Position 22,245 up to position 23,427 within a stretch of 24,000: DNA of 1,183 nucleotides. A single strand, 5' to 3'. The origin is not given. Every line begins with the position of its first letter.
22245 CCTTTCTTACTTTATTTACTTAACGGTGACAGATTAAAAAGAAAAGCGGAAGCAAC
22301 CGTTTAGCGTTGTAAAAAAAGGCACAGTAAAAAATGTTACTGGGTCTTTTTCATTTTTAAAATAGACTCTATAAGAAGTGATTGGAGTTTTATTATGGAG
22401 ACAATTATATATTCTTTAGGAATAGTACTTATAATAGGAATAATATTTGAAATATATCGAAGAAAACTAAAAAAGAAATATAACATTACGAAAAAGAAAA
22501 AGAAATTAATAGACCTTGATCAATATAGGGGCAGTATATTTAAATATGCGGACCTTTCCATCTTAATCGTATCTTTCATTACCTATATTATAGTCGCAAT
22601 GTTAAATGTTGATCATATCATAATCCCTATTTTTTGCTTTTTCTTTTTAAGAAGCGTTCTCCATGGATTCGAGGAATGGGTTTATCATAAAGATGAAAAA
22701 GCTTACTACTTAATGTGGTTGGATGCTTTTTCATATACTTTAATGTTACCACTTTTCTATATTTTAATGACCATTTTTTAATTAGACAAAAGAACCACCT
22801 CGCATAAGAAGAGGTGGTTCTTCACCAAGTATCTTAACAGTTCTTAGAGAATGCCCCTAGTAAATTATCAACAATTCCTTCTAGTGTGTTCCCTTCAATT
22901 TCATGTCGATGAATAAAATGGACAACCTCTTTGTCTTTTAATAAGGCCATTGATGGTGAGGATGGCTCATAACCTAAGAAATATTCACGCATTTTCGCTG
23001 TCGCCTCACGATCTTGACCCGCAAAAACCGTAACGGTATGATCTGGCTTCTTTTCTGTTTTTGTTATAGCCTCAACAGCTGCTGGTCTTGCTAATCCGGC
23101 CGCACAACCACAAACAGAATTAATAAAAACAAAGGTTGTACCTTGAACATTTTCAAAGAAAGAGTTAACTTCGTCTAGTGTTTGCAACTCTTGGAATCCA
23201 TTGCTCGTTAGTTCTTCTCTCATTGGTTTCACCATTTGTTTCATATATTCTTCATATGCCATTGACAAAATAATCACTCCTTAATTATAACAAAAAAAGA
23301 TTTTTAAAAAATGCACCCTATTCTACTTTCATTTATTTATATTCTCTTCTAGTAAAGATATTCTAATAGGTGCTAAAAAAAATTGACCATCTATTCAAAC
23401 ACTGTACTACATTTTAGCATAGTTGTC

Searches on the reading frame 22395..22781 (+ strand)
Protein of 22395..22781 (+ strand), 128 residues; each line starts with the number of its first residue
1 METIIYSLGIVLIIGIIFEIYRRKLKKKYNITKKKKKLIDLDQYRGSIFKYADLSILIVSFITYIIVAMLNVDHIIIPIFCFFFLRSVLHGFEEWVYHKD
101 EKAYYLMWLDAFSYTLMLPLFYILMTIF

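Call 10: search_protein_families(library=pfam, proteins=[window:22395-22781:+])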
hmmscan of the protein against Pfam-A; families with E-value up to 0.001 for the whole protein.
window:22395-22781:+ (128 aa): 1 family
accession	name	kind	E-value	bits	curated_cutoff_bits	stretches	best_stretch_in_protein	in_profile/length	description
PF13789.11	DUF4181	-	1.4e-11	45.3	25.4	1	22-118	6-104/108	Domain of unknown function (DUF4181)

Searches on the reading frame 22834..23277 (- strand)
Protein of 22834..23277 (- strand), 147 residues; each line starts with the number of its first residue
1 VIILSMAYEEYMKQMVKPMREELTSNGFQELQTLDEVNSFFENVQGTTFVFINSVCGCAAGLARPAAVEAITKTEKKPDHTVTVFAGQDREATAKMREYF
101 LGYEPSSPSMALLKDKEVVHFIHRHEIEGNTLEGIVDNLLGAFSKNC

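Call 76: search_protein_families(library=pfam, proteins=[window:22834-23277:-])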
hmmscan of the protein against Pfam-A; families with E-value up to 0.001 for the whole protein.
window:22834-23277:- (147 aa): 1 family
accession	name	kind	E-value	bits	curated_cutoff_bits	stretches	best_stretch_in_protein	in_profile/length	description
PF06491.16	Disulph_isomer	-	1.1e-61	207.4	25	1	11-147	1-136/136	Disulphide isomerase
